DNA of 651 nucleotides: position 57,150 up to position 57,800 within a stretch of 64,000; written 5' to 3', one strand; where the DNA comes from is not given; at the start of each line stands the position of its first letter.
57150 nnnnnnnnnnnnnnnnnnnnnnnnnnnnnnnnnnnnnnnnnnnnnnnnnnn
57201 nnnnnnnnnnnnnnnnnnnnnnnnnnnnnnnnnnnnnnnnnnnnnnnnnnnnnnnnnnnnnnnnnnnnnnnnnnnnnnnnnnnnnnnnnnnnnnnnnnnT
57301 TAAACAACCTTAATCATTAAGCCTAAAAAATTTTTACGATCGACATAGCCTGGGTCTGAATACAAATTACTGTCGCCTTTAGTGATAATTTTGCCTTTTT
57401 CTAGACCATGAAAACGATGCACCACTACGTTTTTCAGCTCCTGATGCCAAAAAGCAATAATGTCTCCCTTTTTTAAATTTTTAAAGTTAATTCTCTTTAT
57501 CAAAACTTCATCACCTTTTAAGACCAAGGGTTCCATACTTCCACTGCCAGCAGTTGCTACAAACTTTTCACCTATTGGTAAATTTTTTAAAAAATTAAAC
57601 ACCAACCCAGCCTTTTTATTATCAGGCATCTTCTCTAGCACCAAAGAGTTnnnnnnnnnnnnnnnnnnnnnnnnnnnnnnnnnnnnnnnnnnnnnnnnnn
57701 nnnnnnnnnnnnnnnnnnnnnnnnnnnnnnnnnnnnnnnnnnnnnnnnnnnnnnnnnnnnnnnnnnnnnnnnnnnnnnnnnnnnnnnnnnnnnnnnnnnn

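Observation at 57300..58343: Wzt-type ABC ATPase whose C-terminal domain is an ER/archaeal (SipW/Sec11)-type signal peptidase look-alike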

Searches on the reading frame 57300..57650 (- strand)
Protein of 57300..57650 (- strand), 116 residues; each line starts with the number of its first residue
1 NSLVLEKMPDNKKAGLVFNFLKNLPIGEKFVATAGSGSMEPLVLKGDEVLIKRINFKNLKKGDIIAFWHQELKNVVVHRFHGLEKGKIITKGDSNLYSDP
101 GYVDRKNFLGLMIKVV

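Call 3: search_protein_families(library=pfam, proteins=[window:57300-57650:-], max_evalue=1)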
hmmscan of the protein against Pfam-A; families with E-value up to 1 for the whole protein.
window:57300-57650:- (116 aa): 3 families
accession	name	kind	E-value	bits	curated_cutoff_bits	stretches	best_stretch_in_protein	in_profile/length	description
PF00717.28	Peptidase_S24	-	5.1e-05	23.4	23.3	1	28-89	34-90/116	Peptidase S24-like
PF10502.14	Peptidase_S26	-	0.00048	20.6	22.9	1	35-89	29-86/168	Signal peptidase, peptidase S26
PF20986.2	DUF6849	-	0.037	14.5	27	1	22-71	9-60/69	Domain of unknown function (DUF6849)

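Call 4: search_protein_families(library=ncbifam, proteins=[window:57300-57650:-], max_evalue=1)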
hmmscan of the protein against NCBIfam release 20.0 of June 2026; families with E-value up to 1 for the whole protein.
window:57300-57650:- (116 aa): 4 families
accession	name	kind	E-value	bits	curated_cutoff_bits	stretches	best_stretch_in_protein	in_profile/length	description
TIGR02228.1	sigpep_I_arch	equivalog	1.8e-18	66.9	51.85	1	27-113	29-119/158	signal peptidase I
TIGR02227.1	sigpep_I_bact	equivalog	6.4e-08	32.6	47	1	34-104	25-97/162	signal peptidase I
NF046067.1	SigPepSipWBacil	equivalog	7.3e-08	32.2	190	1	33-109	42-122/189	signal peptidase I SipW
TIGR02754.1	sod_Ni_protease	equivalog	2.3e-05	24.8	63.25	1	37-98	6-70/90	nickel-type superoxide dismutase maturation protease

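Call 20: find_homologous_proteins(query=window:57303-57638:-, max_evalue=0.001)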
Query window:57303-57638:- (112 aa): 3 proteins with E <= 0.001 among 9 candidates.
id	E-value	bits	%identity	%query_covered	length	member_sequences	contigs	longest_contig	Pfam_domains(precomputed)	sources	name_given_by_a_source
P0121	1.1e-65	237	100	97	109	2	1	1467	-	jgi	jgi:signal peptidase I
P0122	4.4e-58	212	88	100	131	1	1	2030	-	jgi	jgi:signal peptidase I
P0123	2.2e-34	136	73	76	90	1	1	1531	PF00717.29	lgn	-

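Call 25: search_solved_structures(query=A2, max_evalue=10, show_alignments=5)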
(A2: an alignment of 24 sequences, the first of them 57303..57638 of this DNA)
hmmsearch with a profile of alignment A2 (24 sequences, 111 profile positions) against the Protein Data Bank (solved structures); distinct sequences matched with E-value up to 10: 14.
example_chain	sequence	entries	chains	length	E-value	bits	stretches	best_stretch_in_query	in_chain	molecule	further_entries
7p2p_A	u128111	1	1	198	2.1e-11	46.8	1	24-100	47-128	Signal peptidase complex catalytic subunit SEC11A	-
7p2q_A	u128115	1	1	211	2.9e-11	46.4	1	24-100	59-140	Signal peptidase complex catalytic subunit SEC11C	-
9rjb_A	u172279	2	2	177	1.2e-10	44.4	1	24-100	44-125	Signal peptidase complex catalytic subunit SEC11A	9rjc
4wvh_A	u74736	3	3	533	0.0036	20.3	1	29-93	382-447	Maltose-binding periplasmic protein,Signal peptidase IB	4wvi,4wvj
4nv4_A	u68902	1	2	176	0.01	18.9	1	30-94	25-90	Signal peptidase I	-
4wvg_A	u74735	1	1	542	0.026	17.6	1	29-93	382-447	Maltose-binding periplasmic protein,Signal peptidase IB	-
4me8_A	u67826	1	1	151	0.14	15.2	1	29-89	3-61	Signal peptidase I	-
7wrs_A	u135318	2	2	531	0.62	13.1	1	41-86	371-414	Glutamyl-tRNA synthetase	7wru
3jcr_K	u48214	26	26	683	0.64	13.1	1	66-103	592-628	hPrp3 | U4/U6 small nuclear ribonucleoprotein Prp3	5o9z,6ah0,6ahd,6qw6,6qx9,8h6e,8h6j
9nlo_A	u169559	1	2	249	1.2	12.2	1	29-52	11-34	Signal peptidase I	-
1t7d_A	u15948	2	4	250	1.6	11.8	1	29-52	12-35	SIGNAL PEPTIDASE I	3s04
1kn9_A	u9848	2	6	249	1.6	11.8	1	29-52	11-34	Signal peptidase I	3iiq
6b88_A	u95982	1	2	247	1.6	11.8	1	29-52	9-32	Signal peptidase I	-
1b12_A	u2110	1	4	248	1.6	11.8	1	29-52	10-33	SIGNAL PEPTIDASE I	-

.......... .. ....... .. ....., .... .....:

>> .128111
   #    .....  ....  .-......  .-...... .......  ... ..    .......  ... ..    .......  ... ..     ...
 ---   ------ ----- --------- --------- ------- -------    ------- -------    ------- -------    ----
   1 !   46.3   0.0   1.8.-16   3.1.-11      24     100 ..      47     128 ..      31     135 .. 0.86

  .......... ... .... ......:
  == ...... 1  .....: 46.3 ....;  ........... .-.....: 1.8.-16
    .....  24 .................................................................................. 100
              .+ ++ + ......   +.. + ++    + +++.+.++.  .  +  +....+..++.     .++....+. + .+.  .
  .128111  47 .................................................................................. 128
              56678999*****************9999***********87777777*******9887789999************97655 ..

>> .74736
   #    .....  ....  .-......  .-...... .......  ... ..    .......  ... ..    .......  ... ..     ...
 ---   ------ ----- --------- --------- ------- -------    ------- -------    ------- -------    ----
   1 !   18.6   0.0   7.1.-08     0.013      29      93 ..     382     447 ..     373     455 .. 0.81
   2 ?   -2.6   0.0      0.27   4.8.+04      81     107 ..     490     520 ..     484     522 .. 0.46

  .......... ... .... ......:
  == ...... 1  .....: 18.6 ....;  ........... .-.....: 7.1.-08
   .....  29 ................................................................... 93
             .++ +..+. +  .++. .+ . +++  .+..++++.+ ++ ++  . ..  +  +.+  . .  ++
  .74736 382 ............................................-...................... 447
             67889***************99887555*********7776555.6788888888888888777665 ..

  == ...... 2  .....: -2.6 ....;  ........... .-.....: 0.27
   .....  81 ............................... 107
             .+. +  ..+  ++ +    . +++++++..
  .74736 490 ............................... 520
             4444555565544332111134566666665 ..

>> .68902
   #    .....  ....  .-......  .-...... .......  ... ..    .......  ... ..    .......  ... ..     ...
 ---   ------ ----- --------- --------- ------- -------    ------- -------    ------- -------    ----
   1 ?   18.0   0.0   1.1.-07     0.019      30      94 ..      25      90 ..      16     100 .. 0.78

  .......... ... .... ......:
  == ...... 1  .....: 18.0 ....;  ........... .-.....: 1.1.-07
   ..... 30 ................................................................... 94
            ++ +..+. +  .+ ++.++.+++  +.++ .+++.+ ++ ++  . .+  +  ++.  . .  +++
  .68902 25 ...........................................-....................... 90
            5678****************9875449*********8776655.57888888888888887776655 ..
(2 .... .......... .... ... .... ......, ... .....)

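Call 27: find_related_loci(query=A2, collection=genome_contigs, flank=10000)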
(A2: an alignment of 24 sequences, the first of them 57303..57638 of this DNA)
Query A2 (112 aa) in genome_contigs; peptide patterns used: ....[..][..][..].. (x = any residue, [..] = any of these).
24 stretches matched a pattern; 9 encode a relative of the query (tblastn E <= 1e-3); 9 distinct loci.
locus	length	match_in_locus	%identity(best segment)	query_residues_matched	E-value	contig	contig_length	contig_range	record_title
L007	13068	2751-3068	69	1-106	5e-50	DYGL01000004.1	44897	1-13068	MAG TPA_asm: Candidatus Microgenomatus sp. isolate BE2012_4_39_12 Afr_mines_BE2012_439_length_44897_cov_6_044869, whole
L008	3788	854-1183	67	1-110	3e-49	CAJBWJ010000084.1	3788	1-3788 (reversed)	uncultured bacterium isolate Loc080925-5-5m_bin-0562 genome assembly, contig: bin-0562:84/86, whole genome shotgun seque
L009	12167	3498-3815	66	1-106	3e-48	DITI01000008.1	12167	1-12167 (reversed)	MAG TPA_asm: Candidatus Pacebacteria bacterium UBA6188 UBA6188_contig_226442, whole genome shotgun sequence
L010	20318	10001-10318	67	1-106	2e-47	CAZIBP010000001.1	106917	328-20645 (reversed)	MAG TPA_asm: uncultured Pseudomonadales bacterium isolate SRP093185_co1_41 genome assembly, contig: NODE_39_length_10691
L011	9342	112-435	63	1-108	2e-46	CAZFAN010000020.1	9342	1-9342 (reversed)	MAG TPA_asm: uncultured Candidatus Saccharibacteria bacterium isolate binchicken_co212_61 genome assembly, contig: NODE_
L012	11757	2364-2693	57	1-109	2e-34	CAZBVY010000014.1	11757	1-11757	MAG TPA_asm: uncultured Pseudomonadales bacterium isolate binchicken_co212_140 genome assembly, contig: NODE_7245_length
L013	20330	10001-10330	48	1-109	2e-29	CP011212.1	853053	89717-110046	MAG: candidate division TM6 bacterium GW2011_GWF2_28_16 chromosome, complete genome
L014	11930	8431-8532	47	32-63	4e-6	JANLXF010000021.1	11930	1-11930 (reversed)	MAG: Actinomycetes bacterium isolate OTE_20_metabat_100 OTE_20_k141_3966411, whole genome shotgun sequence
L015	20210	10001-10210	35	23-95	2e-4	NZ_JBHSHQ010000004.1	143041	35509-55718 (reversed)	Ruoffia tabacinasalis strain CCUG 30090 platanus_K_17_124_4, whole genome shotgun sequence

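Call 30: predict_structure(alignment_id=A2)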
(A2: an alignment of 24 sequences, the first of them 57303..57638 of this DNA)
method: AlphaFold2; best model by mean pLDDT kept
length: 112 residues; sequences in the alignment: 24
mean_pLDDT: 83.7   pTM: 0.75
mean pLDDT of the five models: 83.7, 81.2, 80.8, 78.8, 78.3
residues with pLDDT >= 90: 42; 70-90: 54; 50-70: 13; < 50: 3
segments of 3 or more residues with pLDDT < 50: 1-3
pLDDT, mean of each block of 10 residues (from residue 1): 58 89 93 81 93 91 86 88 79 69 93 91
secondary structure, 60 per line:
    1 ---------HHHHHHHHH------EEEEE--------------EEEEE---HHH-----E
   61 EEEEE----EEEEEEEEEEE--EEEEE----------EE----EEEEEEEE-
elements in order: H10-18 E25-29 E44-48 E60-65 E70-80 E83-87 E104-111

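Call 31: search_protein_representatives(alignment_id=A2)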
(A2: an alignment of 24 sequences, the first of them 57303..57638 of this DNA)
Query: 24 sequences, 111 profile positions. Proteins with E-value up to 0.001 (for the whole library): 29384; up to 1e-10: 1679; up to 1e-30: 3. The best 150 are listed.
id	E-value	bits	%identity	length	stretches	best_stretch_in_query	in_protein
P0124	7.8e-38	144.9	-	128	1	3-109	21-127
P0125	1.8e-35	137.3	-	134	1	8-110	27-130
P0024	4.0e-35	136.2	-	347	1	2-109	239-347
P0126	6.4e-30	119.4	-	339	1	4-109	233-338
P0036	5.6e-28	113.1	-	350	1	5-109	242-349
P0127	1.4e-27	111.9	-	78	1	35-110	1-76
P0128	1.7e-27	111.6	-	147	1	9-110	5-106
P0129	5.8e-26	106.7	-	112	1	12-110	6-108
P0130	2.4e-24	101.5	-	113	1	8-109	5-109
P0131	2.5e-24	101.4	-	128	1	9-109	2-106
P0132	7.6e-24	99.8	-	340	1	6-110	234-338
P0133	1.1e-23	99.3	-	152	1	7-109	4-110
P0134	6.2e-23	96.9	-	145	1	7-110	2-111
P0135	8.7e-23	96.4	-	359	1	9-109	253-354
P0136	1.1e-22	96.1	-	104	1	11-109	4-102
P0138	1.3e-22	95.8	-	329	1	8-110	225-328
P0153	1.9e-20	88.9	-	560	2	26-110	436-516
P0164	1.2e-18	83.1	-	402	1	6-110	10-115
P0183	2.9e-17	78.6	-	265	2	23-109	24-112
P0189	5.6e-17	77.7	-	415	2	24-110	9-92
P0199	1.5e-16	76.3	-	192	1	11-109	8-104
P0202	1.9e-16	76.0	-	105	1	10-109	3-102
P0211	3.6e-16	75.1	-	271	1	32-110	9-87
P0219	5.2e-16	74.6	-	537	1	27-109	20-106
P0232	9.8e-16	73.7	-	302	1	30-109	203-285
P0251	2.5e-15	72.4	-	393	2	25-110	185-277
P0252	2.5e-15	72.4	-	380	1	29-109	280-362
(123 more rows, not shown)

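Call 35: find_encoding_contigs(protein=P0128, flank=6000, max_places=2)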
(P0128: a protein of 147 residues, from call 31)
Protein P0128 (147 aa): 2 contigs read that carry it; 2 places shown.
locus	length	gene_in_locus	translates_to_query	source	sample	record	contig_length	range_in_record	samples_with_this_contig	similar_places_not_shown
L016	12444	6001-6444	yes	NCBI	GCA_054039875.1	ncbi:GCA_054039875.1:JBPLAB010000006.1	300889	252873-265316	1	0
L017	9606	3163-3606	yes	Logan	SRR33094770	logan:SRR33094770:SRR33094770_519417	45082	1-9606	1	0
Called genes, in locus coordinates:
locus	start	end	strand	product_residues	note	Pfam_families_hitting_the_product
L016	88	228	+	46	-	PF00961:LAGLIDADG_1 (weak)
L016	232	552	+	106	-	PF00961:LAGLIDADG_1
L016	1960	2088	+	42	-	-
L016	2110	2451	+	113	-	-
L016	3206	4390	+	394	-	PF13401:AAA_22 (faint), PF13173:AAA_14, PF13635:DUF4143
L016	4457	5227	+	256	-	PF01061:ABC2_membrane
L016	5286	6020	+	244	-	PF00005:ABC_tran, PF13304:AAA_21 (faint)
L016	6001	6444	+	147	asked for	-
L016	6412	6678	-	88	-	PF05402:PqqD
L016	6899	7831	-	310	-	PF06508:QueC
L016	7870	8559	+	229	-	PF13578:Methyltransf_24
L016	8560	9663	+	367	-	PF01593:Amino_oxidase, PF07992:Pyr_redox_2 (faint), PF12831:FAD_oxidored (faint), PF13450:NAD_binding_8, PF03275:GLF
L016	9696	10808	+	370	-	PF00534:Glycos_transf_1, PF13692:Glyco_trans_1_4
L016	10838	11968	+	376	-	PF04055:Radical_SAM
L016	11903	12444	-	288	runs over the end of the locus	PF00535:Glycos_transf_2, PF13641:Glyco_tranf_2_3, PF13632:Glyco_trans_2_3 (weak)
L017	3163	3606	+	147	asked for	-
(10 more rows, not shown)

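Call 36: find_encoding_contigs(protein=P0133, flank=6000, max_places=2)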
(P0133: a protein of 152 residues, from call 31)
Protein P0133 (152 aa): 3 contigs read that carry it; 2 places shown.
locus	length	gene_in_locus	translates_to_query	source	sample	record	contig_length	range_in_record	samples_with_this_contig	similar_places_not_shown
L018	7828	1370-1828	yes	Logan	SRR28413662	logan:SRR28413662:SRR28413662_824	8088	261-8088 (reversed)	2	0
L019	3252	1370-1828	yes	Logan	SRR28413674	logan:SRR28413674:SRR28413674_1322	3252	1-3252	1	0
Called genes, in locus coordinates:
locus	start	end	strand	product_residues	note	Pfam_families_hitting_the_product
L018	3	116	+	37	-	?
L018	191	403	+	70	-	-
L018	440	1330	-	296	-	-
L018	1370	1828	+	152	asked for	-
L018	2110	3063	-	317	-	PF06508:QueC (faint)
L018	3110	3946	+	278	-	PF13578:Methyltransf_24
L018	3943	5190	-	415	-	PF00282:Pyridoxal_deC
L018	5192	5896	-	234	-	PF13578:Methyltransf_24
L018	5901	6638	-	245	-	PF00005:ABC_tran, PF13304:AAA_21 (faint)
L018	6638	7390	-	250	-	PF01061:ABC2_membrane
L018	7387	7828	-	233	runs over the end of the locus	?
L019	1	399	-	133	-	?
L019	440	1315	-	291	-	-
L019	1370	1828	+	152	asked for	-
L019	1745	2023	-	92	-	PF05402:PqqD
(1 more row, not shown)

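Call 43: search_protein_families(library=ncbifam, proteins=[P0128, P0133], max_evalue=10)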
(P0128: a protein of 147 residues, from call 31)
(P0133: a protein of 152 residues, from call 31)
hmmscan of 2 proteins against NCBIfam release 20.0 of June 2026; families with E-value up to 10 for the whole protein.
P0128 (147 aa): 3 families
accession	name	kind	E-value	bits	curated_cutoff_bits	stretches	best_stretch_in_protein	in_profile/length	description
TIGR02228.1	sigpep_I_arch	equivalog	7.2e-15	55.2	51.85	1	12-107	22-121/158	signal peptidase I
NF046067.1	SigPepSipWBacil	equivalog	6.4e-07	29.1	190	1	18-103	36-124/189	signal peptidase I SipW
TIGR02227.1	sigpep_I_bact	equivalog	1e-05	25.5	47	1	23-76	22-78/162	signal peptidase I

P0133 (152 aa): 5 families
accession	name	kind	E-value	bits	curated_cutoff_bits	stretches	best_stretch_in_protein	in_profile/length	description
TIGR02228.1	sigpep_I_arch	equivalog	9.6e-22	77.5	51.85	1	20-112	29-121/158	signal peptidase I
NF046067.1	SigPepSipWBacil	equivalog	3.6e-11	43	190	1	29-108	45-124/189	signal peptidase I SipW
TIGR02227.1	sigpep_I_bact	equivalog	3.2e-06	27.1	47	1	28-73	26-74/162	signal peptidase I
TIGR00498.1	lexA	equivalog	0.00046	19.8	110.95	1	15-116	106-202/203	transcriptional repressor LexA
TIGR02754.1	sod_Ni_protease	equivalog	0.0012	19.2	63.25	1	29-95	5-70/90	nickel-type superoxide dismutase maturation protease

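Call 49: search_protein_families(library=pfam, proteins=[P0164, P0219, P0189, P0211, P0251, P0199, P0153, P0183, P0232, P0252], max_evalue=0.001)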
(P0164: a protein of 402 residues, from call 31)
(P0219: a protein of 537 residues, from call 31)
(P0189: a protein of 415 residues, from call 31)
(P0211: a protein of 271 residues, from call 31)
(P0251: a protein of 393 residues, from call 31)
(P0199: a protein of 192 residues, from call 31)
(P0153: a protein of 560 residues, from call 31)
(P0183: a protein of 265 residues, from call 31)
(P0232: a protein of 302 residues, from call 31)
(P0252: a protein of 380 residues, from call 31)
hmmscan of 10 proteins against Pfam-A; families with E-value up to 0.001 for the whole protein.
P0164 (402 aa): 1 family
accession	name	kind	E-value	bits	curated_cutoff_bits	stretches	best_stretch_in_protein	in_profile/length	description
PF01564.23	Spermine_synth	-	1.5e-09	38.1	22.9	1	202-317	18-132/186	Spermine/spermidine synthase domain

P0219 (537 aa): 3 families
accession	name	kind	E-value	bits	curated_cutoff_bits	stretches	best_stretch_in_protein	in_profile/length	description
PF04055.27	Radical_SAM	-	1.5e-11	45.2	29.5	1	168-332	2-150/166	Radical SAM superfamily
PF13353.11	Fer4_12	-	8.5e-08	33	22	1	167-313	9-136/137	4Fe-4S single cluster domain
PF00717.28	Peptidase_S24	-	0.0003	20.9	23.3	1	20-82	37-92/116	Peptidase S24-like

P0189 (415 aa): 2 families
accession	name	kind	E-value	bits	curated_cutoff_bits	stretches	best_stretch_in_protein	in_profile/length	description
PF14907.12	NTP_transf_5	-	8.2e-20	71.9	31.2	1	105-286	48-205/249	Uncharacterised nucleotidyltransferase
PF00717.28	Peptidase_S24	-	6.5e-09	36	23.3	1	7-90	32-115/116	Peptidase S24-like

P0211 (271 aa): 5 families
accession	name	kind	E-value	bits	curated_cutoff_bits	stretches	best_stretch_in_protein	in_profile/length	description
PF00583.31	Acetyltransf_1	-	7.6e-12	46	20.7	1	157-245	28-116/116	Acetyltransferase (GNAT) family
PF00717.28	Peptidase_S24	-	1.6e-07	31.5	23.3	1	8-86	41-116/116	Peptidase S24-like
PF13508.13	Acetyltransf_7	-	4.3e-07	30.7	27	1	168-246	8-83/84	Acetyltransferase (GNAT) domain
PF13673.13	Acetyltransf_10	-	5.4e-06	26.8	23.6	1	141-250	10-112/128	Acetyltransferase (GNAT) domain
PF10502.14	Peptidase_S26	-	6.6e-05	23.4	22.9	1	7-56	28-80/168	Signal peptidase, peptidase S26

P0251 (393 aa): 1 family
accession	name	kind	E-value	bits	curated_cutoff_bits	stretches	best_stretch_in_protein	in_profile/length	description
PF00717.28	Peptidase_S24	-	1.1e-05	25.5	23.3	0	184-236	34-81/116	Peptidase S24-like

P0199 (192 aa): 2 families
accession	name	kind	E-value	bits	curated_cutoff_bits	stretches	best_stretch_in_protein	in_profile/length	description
PF00717.28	Peptidase_S24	-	1.8e-06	28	23.3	1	9-80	20-89/116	Peptidase S24-like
PF10502.14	Peptidase_S26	-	0.00035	21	22.9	1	26-65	26-67/168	Signal peptidase, peptidase S26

P0153 (560 aa): 2 families
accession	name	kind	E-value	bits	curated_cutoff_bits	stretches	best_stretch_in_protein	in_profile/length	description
PF00717.28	Peptidase_S24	-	2.6e-10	40.5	23.3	2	48-123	39-116/116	Peptidase S24-like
PF10502.14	Peptidase_S26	-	0.00022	21.6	22.9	0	432-479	20-62/168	Signal peptidase, peptidase S26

P0183 (265 aa): 2 families
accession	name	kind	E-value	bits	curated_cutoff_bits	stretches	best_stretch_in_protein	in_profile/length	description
PF10502.14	Peptidase_S26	-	2.6e-10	41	22.9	1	8-81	5-79/168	Signal peptidase, peptidase S26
PF00717.28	Peptidase_S24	-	1.4e-07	31.6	23.3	0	179-258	39-110/116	Peptidase S24-like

P0232 (302 aa): 2 families
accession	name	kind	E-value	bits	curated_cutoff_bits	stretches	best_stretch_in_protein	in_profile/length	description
PF10502.14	Peptidase_S26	-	3.8e-05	24.1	22.9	1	180-238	5-65/168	Signal peptidase, peptidase S26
PF00717.28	Peptidase_S24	-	7.9e-05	22.8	23.3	1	204-284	41-115/116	Peptidase S24-like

P0252 (380 aa): 2 families
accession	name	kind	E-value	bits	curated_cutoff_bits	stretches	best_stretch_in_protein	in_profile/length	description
PF10502.14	Peptidase_S26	-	3e-05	24.5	22.9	1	257-326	4-78/168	Signal peptidase, peptidase S26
PF00717.28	Peptidase_S24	-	0.00029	21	23.3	1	278-331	37-85/116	Peptidase S24-like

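Call 54: find_related_loci(query=A2, collection=metagenome_contigs, flank=5000)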
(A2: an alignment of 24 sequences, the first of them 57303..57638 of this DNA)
Query A2 (112 aa) in metagenome_contigs; peptide patterns used: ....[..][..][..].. (x = any residue, [..] = any of these).
35 stretches matched a pattern; 8 encode a relative of the query (tblastn E <= 1e-3); 8 distinct loci.
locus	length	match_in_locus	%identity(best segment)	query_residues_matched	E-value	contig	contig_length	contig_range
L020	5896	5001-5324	66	1-108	1e-47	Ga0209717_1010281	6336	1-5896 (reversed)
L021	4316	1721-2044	64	1-108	2e-46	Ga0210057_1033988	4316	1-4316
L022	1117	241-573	64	1-111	1e-47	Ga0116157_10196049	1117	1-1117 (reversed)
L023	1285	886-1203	58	3-108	4e-43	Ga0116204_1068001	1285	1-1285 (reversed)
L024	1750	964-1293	57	1-109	4e-35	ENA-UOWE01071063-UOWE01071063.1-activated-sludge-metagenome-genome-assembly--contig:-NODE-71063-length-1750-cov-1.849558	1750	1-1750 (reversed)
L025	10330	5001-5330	48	1-109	6e-30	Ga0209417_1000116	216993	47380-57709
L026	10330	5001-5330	48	1-109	6e-30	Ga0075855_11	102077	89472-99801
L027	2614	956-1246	49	14-109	2e-29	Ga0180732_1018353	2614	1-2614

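Call 56: find_encoding_contigs(protein=P0138, flank=6000, max_places=1)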
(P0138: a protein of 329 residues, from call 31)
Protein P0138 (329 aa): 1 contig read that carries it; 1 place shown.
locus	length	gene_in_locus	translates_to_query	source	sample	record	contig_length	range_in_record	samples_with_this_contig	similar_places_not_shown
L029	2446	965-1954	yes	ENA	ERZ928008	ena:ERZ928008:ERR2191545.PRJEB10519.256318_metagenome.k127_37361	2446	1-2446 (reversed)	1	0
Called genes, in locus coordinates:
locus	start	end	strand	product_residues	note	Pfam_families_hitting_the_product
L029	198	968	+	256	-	PF01061:ABC2_membrane (weak)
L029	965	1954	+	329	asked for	PF00005:ABC_tran, PF13304:AAA_21 (faint), PF00717:Peptidase_S24 (weak)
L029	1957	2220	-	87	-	PF05402:PqqD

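Call 57: find_encoding_contigs(protein=P0219, flank=6000, max_places=1)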
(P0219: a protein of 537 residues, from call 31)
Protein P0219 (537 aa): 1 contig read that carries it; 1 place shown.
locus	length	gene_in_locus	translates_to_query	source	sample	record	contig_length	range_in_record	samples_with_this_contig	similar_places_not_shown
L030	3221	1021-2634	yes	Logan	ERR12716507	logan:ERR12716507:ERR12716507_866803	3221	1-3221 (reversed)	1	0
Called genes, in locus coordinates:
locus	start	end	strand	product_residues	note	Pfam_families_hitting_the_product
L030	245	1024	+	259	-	-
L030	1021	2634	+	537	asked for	PF04055:Radical_SAM, PF13353:Fer4_12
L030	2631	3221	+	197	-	?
